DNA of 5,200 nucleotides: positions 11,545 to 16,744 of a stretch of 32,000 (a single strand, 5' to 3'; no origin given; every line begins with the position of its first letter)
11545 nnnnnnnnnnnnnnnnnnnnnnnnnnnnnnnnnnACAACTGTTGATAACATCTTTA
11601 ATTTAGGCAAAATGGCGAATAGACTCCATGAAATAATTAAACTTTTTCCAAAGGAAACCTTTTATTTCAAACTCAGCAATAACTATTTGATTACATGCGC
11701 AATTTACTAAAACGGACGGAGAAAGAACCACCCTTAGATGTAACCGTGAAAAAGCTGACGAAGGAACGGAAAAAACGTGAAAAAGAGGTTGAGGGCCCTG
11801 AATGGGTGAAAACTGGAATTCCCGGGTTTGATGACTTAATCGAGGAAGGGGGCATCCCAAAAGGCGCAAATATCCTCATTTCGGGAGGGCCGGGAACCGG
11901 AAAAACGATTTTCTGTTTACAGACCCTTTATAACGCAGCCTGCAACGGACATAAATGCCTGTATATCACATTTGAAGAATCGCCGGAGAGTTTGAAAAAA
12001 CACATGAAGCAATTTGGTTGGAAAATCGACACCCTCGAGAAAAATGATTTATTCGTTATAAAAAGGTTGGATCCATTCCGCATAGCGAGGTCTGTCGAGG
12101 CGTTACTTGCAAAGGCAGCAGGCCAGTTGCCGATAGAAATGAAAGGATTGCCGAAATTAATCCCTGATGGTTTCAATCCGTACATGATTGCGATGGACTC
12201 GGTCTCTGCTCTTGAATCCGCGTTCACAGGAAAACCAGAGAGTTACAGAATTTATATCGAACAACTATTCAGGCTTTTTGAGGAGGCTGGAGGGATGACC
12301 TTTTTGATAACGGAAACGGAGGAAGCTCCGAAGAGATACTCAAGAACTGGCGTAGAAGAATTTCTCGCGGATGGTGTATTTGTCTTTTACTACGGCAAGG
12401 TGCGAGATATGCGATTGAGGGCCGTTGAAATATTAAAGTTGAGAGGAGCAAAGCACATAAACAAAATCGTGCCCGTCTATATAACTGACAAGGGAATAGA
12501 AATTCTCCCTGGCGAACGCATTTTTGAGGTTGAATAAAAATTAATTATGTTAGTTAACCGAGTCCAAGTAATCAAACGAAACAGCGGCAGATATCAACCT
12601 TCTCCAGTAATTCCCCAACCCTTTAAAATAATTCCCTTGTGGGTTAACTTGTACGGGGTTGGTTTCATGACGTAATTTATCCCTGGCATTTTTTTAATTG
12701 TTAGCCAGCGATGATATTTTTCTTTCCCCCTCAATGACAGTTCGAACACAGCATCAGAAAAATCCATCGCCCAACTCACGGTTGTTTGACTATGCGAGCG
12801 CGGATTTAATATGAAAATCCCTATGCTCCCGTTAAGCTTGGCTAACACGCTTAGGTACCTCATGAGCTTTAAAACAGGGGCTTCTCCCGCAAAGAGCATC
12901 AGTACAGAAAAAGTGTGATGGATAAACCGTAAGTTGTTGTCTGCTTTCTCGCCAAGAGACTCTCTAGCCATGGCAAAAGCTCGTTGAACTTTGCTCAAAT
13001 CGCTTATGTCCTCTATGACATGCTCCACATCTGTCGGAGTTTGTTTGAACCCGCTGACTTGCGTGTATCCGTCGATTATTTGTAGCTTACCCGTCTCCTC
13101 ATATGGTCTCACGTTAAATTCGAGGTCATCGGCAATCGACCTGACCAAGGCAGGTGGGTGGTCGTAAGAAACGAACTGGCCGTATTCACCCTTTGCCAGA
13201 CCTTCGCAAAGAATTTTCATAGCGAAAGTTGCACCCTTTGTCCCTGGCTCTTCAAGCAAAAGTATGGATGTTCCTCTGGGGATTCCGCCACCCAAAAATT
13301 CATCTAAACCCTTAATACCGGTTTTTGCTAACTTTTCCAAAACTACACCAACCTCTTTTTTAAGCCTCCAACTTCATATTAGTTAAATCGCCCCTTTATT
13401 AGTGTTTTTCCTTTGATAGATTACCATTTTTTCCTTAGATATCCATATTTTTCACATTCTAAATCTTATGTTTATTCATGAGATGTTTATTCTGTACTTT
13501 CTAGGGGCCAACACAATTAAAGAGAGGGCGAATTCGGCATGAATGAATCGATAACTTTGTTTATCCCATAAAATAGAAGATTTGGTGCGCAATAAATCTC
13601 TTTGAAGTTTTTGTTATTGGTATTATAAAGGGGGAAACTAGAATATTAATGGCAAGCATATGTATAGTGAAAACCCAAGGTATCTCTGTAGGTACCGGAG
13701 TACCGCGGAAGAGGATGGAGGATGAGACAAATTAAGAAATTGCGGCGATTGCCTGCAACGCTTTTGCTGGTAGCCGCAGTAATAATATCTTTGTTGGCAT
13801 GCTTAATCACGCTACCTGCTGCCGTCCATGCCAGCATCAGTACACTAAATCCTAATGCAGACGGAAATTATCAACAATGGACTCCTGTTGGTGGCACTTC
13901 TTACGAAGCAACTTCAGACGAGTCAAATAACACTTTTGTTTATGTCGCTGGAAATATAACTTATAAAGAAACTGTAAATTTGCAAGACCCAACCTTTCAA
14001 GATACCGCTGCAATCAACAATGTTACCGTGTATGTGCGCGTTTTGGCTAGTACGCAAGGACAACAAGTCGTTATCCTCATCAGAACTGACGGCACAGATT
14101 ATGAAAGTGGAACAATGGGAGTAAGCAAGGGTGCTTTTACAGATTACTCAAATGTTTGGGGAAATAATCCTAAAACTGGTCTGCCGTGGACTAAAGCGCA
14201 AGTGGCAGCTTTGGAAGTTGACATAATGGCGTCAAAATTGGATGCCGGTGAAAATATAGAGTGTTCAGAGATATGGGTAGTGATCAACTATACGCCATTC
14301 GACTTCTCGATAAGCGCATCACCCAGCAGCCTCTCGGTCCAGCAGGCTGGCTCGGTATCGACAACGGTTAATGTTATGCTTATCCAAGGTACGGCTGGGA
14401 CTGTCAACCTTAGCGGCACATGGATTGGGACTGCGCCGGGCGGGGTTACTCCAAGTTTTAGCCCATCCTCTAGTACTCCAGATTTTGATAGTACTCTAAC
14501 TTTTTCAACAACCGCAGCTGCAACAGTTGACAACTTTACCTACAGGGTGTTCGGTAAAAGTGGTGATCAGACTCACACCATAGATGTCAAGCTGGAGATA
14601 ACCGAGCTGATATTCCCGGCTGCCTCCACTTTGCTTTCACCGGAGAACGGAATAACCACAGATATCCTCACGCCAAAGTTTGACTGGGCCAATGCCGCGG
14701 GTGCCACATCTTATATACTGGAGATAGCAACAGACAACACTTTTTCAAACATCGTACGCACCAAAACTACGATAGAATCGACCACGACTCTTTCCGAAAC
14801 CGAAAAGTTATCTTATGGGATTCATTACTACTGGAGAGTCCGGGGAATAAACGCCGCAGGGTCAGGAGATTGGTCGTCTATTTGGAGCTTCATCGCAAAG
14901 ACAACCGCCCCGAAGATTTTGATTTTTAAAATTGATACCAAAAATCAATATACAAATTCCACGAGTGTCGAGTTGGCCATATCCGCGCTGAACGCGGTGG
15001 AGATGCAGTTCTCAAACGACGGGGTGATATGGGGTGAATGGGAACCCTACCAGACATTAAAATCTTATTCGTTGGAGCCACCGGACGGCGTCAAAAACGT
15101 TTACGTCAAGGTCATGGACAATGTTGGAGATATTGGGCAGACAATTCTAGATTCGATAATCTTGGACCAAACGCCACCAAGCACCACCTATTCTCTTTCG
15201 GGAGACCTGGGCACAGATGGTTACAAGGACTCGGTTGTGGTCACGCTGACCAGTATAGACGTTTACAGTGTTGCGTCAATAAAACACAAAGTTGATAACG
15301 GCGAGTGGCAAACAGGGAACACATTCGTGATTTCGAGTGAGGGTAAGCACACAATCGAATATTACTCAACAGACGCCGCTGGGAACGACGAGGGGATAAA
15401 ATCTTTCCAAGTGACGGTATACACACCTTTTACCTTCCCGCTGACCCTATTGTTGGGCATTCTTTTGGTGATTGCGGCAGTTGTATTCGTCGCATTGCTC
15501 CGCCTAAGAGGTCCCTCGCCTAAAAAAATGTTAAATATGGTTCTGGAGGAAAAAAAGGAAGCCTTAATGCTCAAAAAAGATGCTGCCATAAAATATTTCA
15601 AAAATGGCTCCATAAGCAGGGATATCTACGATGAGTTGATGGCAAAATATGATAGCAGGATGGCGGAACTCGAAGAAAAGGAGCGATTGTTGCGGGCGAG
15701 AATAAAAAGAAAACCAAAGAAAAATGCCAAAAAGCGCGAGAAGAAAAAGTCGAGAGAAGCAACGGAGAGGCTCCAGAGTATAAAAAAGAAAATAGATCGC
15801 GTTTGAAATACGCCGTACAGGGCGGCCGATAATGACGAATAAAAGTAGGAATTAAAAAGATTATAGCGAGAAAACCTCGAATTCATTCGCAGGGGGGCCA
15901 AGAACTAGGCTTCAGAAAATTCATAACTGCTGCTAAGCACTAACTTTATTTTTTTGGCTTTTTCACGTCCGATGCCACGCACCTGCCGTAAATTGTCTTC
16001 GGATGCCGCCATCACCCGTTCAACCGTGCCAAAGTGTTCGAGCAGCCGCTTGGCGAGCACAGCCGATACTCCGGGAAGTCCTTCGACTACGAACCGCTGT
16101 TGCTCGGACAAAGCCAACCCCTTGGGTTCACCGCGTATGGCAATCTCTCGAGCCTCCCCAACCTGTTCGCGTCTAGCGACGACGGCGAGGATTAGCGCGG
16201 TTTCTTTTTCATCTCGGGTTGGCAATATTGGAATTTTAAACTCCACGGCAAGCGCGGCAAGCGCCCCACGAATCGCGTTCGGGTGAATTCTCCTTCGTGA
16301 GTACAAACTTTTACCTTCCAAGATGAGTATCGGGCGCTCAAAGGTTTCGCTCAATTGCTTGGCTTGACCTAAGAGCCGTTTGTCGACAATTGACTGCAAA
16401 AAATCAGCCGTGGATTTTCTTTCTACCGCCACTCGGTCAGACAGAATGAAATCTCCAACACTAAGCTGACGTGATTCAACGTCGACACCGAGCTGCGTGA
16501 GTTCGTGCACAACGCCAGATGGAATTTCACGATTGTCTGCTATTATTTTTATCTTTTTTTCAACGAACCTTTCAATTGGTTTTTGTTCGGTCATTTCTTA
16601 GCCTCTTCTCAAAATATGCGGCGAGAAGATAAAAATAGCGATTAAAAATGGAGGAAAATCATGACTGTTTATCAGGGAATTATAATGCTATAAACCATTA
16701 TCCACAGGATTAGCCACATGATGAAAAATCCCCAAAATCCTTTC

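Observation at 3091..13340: AT-rich ~10 kb signalling island: duplicated CheY / 3-TM / kinase modules with a cytoplasmic SBP, a prenyltransferase and a KaiC-like pair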

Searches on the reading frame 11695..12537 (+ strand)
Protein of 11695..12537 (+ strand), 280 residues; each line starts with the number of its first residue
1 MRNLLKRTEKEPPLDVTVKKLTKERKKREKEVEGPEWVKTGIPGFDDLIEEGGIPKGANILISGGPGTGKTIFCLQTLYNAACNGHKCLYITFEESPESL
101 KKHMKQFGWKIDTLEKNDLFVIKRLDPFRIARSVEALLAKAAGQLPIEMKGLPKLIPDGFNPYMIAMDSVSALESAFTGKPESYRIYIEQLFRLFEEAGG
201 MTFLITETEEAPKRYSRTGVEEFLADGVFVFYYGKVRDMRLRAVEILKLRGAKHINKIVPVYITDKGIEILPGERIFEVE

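Call 4: search_protein_families(library=pfam, proteins=[window:11695-12537:+], max_evalue=0.01)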
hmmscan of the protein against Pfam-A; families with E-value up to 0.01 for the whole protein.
window:11695-12537:+ (280 aa): 8 families
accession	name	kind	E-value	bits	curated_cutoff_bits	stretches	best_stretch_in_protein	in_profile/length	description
PF06745.19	ATPase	-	1.6e-54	185.2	26.6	1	38-273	1-229/231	KaiC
PF13481.12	AAA_25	-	1.1e-06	28.9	27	1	36-123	13-108/195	AAA domain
PF07088.17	GvpD_P-loop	-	4.9e-06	27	24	1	57-231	10-172/189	GvpD gas vesicle protein, P-loop domain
PF20720.3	nSTAND3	-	1.2e-05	25.6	27.2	1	60-119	20-80/155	Novel STAND NTPase 3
PF00154.27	RecA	-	0.0003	20.8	27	1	36-114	31-107/262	recA bacterial DNA recombination protein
PF03796.21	DnaB_C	-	0.00035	20.5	27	1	38-105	2-68/255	DnaB-like helicase C terminal domain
PF01695.23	IstB_IS21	-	0.0012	18.8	24.1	1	56-122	91-159/238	IstB-like ATP binding protein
PF24883.2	NPHP3_N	-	0.0069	17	24.8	0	60-99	25-64/164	Nephrocystin 3, N-terminal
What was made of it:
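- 11695..12537 (+): KaiC1, a single-domain KaiC-family ATPase with intact motifs and a Lys-rich N-terminal tail. Pfam KaiC E 1.6e-54 (call 4).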

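Call 18: search_protein_families(library=ncbifam, proteins=[window:11695-12537:+], max_evalue=0.01)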
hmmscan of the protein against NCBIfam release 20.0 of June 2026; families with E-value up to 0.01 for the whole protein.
window:11695-12537:+ (280 aa): 23 families
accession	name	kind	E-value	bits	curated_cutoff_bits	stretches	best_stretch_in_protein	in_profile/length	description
NF006799.0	PRK09302.1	equivalog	1.3e-40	139.5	408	1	35-272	10-240/515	circadian clock protein KaiC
TIGR03880.1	KaiC_arch_3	hypoth_equivalog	4.6e-35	121.2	249.45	1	41-273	1-220/224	KaiC domain-containing protein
TIGR03877.1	thermo_KaiC_1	hypoth_equivalog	1.7e-34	119.4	307.25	1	38-272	4-234/238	KaiC domain-containing protein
TIGR02655.1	circ_KaiC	equivalog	2.6e-30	105.5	546.25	1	38-272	3-230/484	circadian clock protein KaiC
TIGR03881.1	KaiC_arch_4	hypoth_equivalog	2.4e-22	79.7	247.8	1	38-269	3-227/231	KaiC domain-containing protein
NF004723.0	PRK06067.1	subfamily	8.4e-12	45.1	194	1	31-261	9-225/243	flagellar accessory protein FlaH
TIGR00416.1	sms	equivalog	1.1e-10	40.9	403.05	1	31-137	69-169/454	DNA repair protein RadA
NF052589.1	ArlH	equivalog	3.2e-08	33.6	215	1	52-113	15-76/229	archaellum protein ArlH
NF004629.0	PRK05973.1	equivalog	8.2e-07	28.3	156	1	55-116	62-123/237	DNA helicase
TIGR03878.1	thermo_KaiC_2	hypoth_equivalog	1.4e-06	27.8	232.2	1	52-141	31-123/259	KaiC domain-containing protein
TIGR03600.1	phage_DnaB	exception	5.4e-06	25.7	498.65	1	18-104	157-242/421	phage replicative helicase, DnaB family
NF006320.0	PRK08533.1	equivalog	5.7e-06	26.1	215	1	52-112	19-79/230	flagellar accessory protein FlaH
NF038214.1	IS21_help_AAA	equivalog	2e-05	24.4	200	1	54-122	87-157/232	IS21-like element helper ATPase IstB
TIGR00665.1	DnaB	equivalog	9.2e-05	21.4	385.25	1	16-104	156-243/435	replicative DNA helicase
TIGR02237.1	recomb_radB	equivalog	0.0002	21.3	172.4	1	49-102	4-58/210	DNA repair and recombination protein RadB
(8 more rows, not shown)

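Call 86: search_solved_structures(query=window:11695-12537:+, max_evalue=1e-8)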
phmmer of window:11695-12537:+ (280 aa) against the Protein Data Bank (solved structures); distinct sequences matched with E-value up to 1e-8: 47.
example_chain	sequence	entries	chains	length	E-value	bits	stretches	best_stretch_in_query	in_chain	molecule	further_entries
8zn5_B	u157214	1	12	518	2.2e-47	164.8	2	29-272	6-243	KaiC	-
8zn6_F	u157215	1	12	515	6.3e-46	160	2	35-272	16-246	KaiC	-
8jon_A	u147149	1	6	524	1.9e-45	158.4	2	37-272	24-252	Circadian clock oscillator protein KaiC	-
9ofh_A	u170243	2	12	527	3e-45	157.8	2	36-272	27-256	Circadian clock oscillator protein KaiC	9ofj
3s1a_A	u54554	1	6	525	3.7e-45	157.5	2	36-272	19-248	Circadian clock protein kinase kaiC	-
7x1z_A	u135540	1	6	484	4.4e-45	157.3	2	38-272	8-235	Circadian clock oscillator protein KaiC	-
7s65_A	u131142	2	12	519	5e-45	157.1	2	36-272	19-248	Circadian clock protein kinase KaiC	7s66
3k09_A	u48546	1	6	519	1.1e-44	155.9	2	36-272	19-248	Circadian clock protein kinase kaiC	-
7dyk_A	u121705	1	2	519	1.4e-44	155.6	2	36-272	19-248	Circadian clock protein kinase KaiC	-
7dyi_A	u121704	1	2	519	1.4e-44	155.6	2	36-272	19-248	Circadian clock protein kinase KaiC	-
8wve_A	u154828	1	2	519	1.7e-44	155.3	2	36-272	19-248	Circadian clock oscillator protein KaiC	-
3k0c_A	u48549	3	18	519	1.8e-44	155.3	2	36-272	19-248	Circadian clock protein kinase KaiC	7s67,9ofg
3jzm_A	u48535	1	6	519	1.8e-44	155.3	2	36-272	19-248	Circadian clock protein kinase kaiC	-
1u9i_A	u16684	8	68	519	1.8e-44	155.2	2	36-272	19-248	KaiC | Circadian clock protein kinase kaiC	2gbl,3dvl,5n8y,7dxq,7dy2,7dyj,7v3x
1tf7_A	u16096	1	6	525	1.9e-44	155.1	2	36-272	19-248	KaiC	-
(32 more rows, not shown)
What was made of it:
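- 11695..12537 (+): PDB KaiC CI, PH0284 and PH0186 (call 86).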

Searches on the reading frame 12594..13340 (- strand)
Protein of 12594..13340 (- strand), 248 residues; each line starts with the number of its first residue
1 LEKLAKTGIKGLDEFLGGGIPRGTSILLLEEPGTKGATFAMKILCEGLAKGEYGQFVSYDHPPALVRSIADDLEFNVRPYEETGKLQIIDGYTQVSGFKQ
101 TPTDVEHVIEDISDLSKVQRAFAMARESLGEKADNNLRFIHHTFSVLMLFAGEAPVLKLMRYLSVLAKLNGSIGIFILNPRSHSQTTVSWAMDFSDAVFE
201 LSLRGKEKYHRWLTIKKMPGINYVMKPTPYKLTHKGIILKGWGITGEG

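Call 5: search_protein_families(library=pfam, proteins=[window:12594-13340:-], max_evalue=0.01)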
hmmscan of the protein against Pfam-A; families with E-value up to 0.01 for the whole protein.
window:12594-13340:- (248 aa): 4 families
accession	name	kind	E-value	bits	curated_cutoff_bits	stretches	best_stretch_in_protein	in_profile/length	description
PF06745.19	ATPase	-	1.7e-23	83.6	26.6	1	6-238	2-225/231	KaiC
PF24336.1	DUF7504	-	6e-05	24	27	1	23-201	1-179/179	Family of unknown function (DUF7504)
PF05625.17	PAXNEB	-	0.0001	21.9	28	1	6-59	20-74/366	PAXNEB protein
PF23365.1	DUF7090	-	0.0066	16.6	27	0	74-206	58-187/192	Family of unknown function (DUF7090)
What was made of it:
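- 12594..13340 (-): iKaiC, an inactivated KaiC-like protein kept in every related locus that spans its position. Pfam KaiC E 1.7e-23 and DUF7504 (call 5).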

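Call 18: search_protein_families(library=ncbifam, proteins=[window:12594-13340:-], max_evalue=0.01)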
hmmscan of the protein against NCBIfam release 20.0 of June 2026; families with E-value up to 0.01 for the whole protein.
window:12594-13340:- (248 aa): 9 families
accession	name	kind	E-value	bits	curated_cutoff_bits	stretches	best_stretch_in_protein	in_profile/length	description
TIGR03877.1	thermo_KaiC_1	hypoth_equivalog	1.8e-23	83.3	307.25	1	5-240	4-233/238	KaiC domain-containing protein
TIGR03881.1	KaiC_arch_4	hypoth_equivalog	6.7e-14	52.1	247.8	1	6-219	4-207/231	KaiC domain-containing protein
NF006799.0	PRK09302.1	equivalog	1.9e-13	49.8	408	1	5-99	13-108/515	circadian clock protein KaiC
TIGR03880.1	KaiC_arch_3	hypoth_equivalog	1.7e-12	47.4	249.45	1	8-91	1-83/224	KaiC domain-containing protein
TIGR02655.1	circ_KaiC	equivalog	1.2e-06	27.5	546.25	1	6-112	4-112/484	circadian clock protein KaiC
NF004723.0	PRK06067.1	subfamily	2.3e-06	27.3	194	1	3-204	14-197/243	flagellar accessory protein FlaH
NF052589.1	ArlH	equivalog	0.0011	18.8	215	1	12-222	9-204/229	archaellum protein ArlH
TIGR00416.1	sms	equivalog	0.0045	15.8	403.05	1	6-50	77-120/454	DNA repair protein RadA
NF006320.0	PRK08533.1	equivalog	0.0078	15.9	215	0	11-110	12-111/230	flagellar accessory protein FlaH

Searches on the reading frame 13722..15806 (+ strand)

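Call 5: search_protein_families(library=pfam, proteins=[window:13722-15806:+], max_evalue=0.01)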
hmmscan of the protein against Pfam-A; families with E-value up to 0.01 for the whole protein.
window:13722-15806:+ (694 aa): 4 families
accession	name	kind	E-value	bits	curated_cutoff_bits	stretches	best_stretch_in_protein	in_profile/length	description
PF25788.1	Ig_Rha78A_N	-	0.00045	20.9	27.4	1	309-390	11-99/105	Rha78A-like, N-terminal immunoglobulin domain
PF24489.1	Ig_J_second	-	0.0061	17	27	0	344-388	45-90/105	Tip attachment protein J second Ig-like domain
PF00041.27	fn3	-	0.0074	16.9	25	0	328-387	29-80/84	Fibronectin type III domain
PF02494.22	HYR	-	0.0087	16.8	21.7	0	482-566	2-81/81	HYR domain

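Call 18: search_protein_families(library=ncbifam, proteins=[window:13722-15806:+], max_evalue=0.01)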
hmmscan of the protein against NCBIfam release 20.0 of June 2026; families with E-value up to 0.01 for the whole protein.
window:13722-15806:+ (694 aa): 2 families
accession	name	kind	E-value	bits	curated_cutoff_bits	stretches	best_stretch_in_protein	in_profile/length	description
NF047446.1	barrel_OmpL47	domain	3.7e-13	49.7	40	1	501-566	1-68/68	OmpL47-type beta-barrel domain-containing protein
NF047441.1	Lepto_OmpL47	equivalog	2.6e-05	24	250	1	516-566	87-138/336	multi-beta-barrel domain surface protein OmpL47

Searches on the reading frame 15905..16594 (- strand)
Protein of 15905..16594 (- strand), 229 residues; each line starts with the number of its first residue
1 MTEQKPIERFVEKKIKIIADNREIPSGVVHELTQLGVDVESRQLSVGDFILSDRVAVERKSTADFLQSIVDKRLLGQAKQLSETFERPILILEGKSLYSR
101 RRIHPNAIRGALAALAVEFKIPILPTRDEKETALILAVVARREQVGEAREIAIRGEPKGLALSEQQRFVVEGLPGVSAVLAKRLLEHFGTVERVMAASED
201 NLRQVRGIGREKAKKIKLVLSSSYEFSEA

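Call 5: search_protein_families(library=pfam, proteins=[window:15905-16594:-], max_evalue=0.01)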
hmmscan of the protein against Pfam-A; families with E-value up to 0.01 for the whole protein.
window:15905-16594:- (229 aa): 6 families
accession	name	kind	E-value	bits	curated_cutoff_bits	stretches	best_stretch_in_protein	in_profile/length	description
PF02732.21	ERCC4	-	6.5e-34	117.3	24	1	20-137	2-138/140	ERCC4 domain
PF14520.12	HHH_5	-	1.2e-10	42.1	27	1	172-220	6-55/57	Helix-hairpin-helix domain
PF12826.13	HHH_2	-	8.8e-09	35.8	27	1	172-217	7-52/64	Helix-hairpin-helix motif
PF00633.29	HHH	-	2.2e-06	27.6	24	1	191-217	2-28/30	Helix-hairpin-helix motif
PF01367.25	5_3_exonuc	-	0.0037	18.2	40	0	170-197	20-47/97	5'-3' exonuclease, C-terminal SAM fold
PF20582.4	UPF0758_N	-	0.0041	17.6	27.1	0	172-213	35-76/77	UPF0758 N-terminal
